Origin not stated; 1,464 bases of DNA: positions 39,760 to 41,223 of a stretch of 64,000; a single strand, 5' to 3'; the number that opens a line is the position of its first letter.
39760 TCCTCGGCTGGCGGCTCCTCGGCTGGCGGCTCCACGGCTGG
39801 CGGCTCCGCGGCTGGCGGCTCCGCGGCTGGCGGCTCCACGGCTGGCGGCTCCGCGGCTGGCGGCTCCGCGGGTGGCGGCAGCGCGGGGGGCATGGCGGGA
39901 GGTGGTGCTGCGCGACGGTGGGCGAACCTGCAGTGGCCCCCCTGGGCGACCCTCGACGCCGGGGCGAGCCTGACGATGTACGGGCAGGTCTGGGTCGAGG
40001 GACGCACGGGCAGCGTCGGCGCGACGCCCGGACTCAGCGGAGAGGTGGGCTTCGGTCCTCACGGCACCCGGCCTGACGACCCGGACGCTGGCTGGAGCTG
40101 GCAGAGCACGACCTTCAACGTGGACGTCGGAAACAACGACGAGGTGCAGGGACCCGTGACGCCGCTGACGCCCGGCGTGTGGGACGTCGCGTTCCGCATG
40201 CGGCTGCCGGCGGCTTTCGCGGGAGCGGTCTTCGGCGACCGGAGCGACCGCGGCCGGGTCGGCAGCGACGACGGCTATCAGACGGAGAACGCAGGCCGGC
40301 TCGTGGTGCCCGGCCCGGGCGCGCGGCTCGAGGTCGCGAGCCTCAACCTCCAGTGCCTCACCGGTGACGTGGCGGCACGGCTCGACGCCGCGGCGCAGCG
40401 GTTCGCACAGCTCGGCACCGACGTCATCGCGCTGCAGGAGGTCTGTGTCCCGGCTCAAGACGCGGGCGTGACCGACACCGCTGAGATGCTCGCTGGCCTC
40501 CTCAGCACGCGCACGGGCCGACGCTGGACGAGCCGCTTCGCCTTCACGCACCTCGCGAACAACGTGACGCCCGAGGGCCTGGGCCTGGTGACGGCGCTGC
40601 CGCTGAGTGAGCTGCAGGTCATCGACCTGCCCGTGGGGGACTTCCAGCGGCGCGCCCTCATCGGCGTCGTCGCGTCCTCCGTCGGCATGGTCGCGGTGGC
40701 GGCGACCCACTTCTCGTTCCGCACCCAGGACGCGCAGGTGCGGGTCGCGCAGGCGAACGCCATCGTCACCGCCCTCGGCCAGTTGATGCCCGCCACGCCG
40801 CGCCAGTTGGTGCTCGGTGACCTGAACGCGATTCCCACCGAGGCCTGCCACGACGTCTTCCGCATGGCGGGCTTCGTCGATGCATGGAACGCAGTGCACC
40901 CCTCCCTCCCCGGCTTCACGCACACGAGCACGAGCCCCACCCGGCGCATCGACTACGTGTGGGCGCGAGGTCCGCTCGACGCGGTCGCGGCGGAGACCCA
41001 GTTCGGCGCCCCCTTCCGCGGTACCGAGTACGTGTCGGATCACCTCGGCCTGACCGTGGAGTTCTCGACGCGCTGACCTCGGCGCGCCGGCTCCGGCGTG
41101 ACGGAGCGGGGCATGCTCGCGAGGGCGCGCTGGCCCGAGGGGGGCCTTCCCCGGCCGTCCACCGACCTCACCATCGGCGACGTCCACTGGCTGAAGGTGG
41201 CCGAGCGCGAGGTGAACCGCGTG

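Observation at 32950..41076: Four-gene lipid-related operon: acyl-CoA ligase, membrane aminopropyltransferase-like protein, PLD-CBM20 and EEP lipoprotein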

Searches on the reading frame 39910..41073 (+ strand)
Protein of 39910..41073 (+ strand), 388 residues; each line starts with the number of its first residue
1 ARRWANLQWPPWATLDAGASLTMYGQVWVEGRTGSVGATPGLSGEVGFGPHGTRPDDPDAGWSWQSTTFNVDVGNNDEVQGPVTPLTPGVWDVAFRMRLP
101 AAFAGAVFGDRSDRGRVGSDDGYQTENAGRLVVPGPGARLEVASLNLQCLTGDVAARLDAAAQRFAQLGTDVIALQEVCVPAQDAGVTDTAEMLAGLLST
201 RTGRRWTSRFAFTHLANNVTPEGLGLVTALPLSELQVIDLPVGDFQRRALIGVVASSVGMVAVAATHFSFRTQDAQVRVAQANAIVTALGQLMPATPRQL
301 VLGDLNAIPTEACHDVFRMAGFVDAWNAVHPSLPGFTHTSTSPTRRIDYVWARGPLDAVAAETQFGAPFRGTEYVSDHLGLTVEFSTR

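Call 39: find_homologous_proteins(query=window:39910-41073:+, max_evalue=0.00001)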
Query window:39910-41073:+ (388 aa): 40 proteins with E <= 0.00001 among 8000 candidates.
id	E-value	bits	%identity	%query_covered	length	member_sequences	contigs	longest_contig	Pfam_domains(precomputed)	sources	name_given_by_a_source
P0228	5.5e-258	874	100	100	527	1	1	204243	PF03372.30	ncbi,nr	ncbi:MAG: endonuclease/exonuclease/phosphatase family protein [Myxococcaceae bacterium]|nr:endonucle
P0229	4.8e-215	732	84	100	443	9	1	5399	PF03372.30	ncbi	-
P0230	1.6e-186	638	74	100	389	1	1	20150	PF03372.30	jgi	jgi:endonuclease/exonuclease/phosphatase family metal-dependent hydrolase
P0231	7.2e-182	623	72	99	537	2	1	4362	PF03372.30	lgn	-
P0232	1.1e-168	580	70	96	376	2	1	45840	PF03372.30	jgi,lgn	-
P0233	6.7e-157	541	77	81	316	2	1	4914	PF03372.30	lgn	-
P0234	1.1e-120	422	55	99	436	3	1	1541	PF03372.30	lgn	-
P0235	2.7e-111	391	52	99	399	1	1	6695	PF03372.30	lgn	-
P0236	2.8e-111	391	51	99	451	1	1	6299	PF03372.30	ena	-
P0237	3.8e-109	384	52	99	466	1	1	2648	PF03372.30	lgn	-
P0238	3.4e-107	377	49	99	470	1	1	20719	PF03372.30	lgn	-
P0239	5.0e-105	370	49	99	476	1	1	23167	PF03372.30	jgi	jgi:endonuclease/exonuclease/phosphatase family metal-dependent hydrolase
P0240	3.5e-104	367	49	99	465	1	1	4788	PF03372.30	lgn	-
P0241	1.8e-102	362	49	98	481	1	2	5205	PF03372.30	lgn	-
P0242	2.7e-101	358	47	99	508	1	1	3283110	PF03372.30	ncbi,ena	-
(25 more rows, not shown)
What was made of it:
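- The g4 family is rare, with 40 hits in 5.8 billion proteins (call 39).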

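Call 51: predict_structure(alignment_id=A2)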
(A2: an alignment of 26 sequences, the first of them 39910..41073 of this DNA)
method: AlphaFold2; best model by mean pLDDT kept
length: 388 residues; sequences in the alignment: 26
mean_pLDDT: 93.4   pTM: 0.92
mean pLDDT of the five models: 93.4, 92.9, 92.6, 91.6, 91.5
residues with pLDDT >= 90: 337; 70-90: 36; 50-70: 12; < 50: 3
segments of 3 or more residues with pLDDT < 50: 115-117
pLDDT, mean of each block of 10 residues (from residue 1): 88 96 94 88 97 93 96 88 97 96 92 59 88 96 92 91 98 96 71 97 97 91 96 96 95 98 98 96 98 96 96 98 98 94 95 98 95 94 95
secondary structure, 60 per line:
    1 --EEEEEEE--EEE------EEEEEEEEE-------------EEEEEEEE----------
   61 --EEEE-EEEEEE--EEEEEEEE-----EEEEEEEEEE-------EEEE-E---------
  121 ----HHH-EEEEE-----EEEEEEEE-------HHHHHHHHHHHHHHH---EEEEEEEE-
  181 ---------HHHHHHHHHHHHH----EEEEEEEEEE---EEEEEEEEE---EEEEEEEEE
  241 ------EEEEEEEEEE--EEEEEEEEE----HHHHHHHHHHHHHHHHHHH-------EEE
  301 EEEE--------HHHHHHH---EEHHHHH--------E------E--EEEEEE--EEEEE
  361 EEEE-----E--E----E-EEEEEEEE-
elements in order: E3-9 E12-14 E21-29 E43-50 E63-66 E68-73 E76-83 E89-98 E106-109 E129-133 E139-146 H154-168 E172-179 H190-202 E207-216 E220-228 E232-240 E247-256 E259-267 H272-290 E298-304 H313-319 H325-329 E348-353 E356-364 E380-387
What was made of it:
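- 39493..41076 (+): g4: lipoprotein made of a signal peptide with lipobox, a Cys-rich stretch, a (GGSAG)n linker, a beta-sandwich domain and an EEP phosphoesterase domain (527 aa). Model pLDDT 93.4 (call 51).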

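Call 55: fold_search(model_id=the predicted structure, library=pdb)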
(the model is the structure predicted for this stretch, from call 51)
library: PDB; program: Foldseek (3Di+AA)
matches with E <= 10: 1628; with E <= 0.001: 227
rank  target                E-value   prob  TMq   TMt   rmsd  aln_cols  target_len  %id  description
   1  4gyz_A                1.1e-16  1.00  0.51  0.78   3.7       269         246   15  Mus Musculus Tdp2 Bound to dAMP and Mg2+ (released 2012-10-31)
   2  4ruw                  1.9e-16  1.00  0.53  0.53   4.1       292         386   23  The crystal structure of endonuclease/exonuclease/phosphatase from Beutenbergia cavernae DSM 12333 (released 2014-12-24)
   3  3teb_A                2.1e-16  1.00  0.52  0.76   4.1       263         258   17  endonuclease/exonuclease/phosphatase family protein from Leptotrichia buccalis C-1013-b (released 2011-08-31)
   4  3teb_B                2.9e-16  1.00  0.53  0.76   4.0       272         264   16  endonuclease/exonuclease/phosphatase family protein from Leptotrichia buccalis C-1013-b (released 2011-08-31)
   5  5ino_B                4.0e-16  1.00  0.51  0.78   3.5       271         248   18  Human Tdp2 reaction product (5'-phosphorylated DNA)-Mg2+ complex (released 2016-04-27)
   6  4gz2_B                4.3e-16  1.00  0.51  0.77   4.2       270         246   17  Mus Musculus Tdp2 excluded ssDNA complex (released 2012-10-31)
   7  4gyz_E                5.4e-16  1.00  0.52  0.78   3.6       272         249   16  Mus Musculus Tdp2 Bound to dAMP and Mg2+ (released 2012-10-31)
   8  5j3p_A                9.5e-16  1.00  0.51  0.78   3.8       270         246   16  Crystal structure of the catalytic domain of human tyrosyl DNA phosphodiesterase 2 (released 2016-05-04)
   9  6ca4_B                1.1e-15  1.00  0.51  0.79   3.6       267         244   17  Crystal structure of humanized D. rerio TDP2 by 14 mutations (released 2018-05-02)
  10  5ink_A                1.1e-15  1.00  0.52  0.77   3.6       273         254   15  Mouse Tdp2 reaction product (5'-phosphorylated DNA)-abasic/THF-Mg2+ complex (released 2016-04-27)
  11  4gyz_C                1.2e-15  1.00  0.51  0.76   4.0       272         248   15  Mus Musculus Tdp2 Bound to dAMP and Mg2+ (released 2012-10-31)
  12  5tvq_A                1.3e-15  1.00  0.52  0.77   3.6       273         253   15  Mouse Tdp2 catalytic domain bound to SUMO2 (released 2017-09-27)
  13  4gyz_B                1.3e-15  1.00  0.51  0.77   3.9       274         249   15  Mus Musculus Tdp2 Bound to dAMP and Mg2+ (released 2012-10-31)
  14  6ca4_A                1.3e-15  1.00  0.51  0.78   3.7       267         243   17  Crystal structure of humanized D. rerio TDP2 by 14 mutations (released 2018-05-02)
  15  5ht2_A                1.6e-15  1.00  0.51  0.76   3.7       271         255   15  Mouse Tdp2 reaction product (5'-phosphorylated DNA)-Mg2+ complex with 1-N6-etheno-adenine (released 2016-04-27)
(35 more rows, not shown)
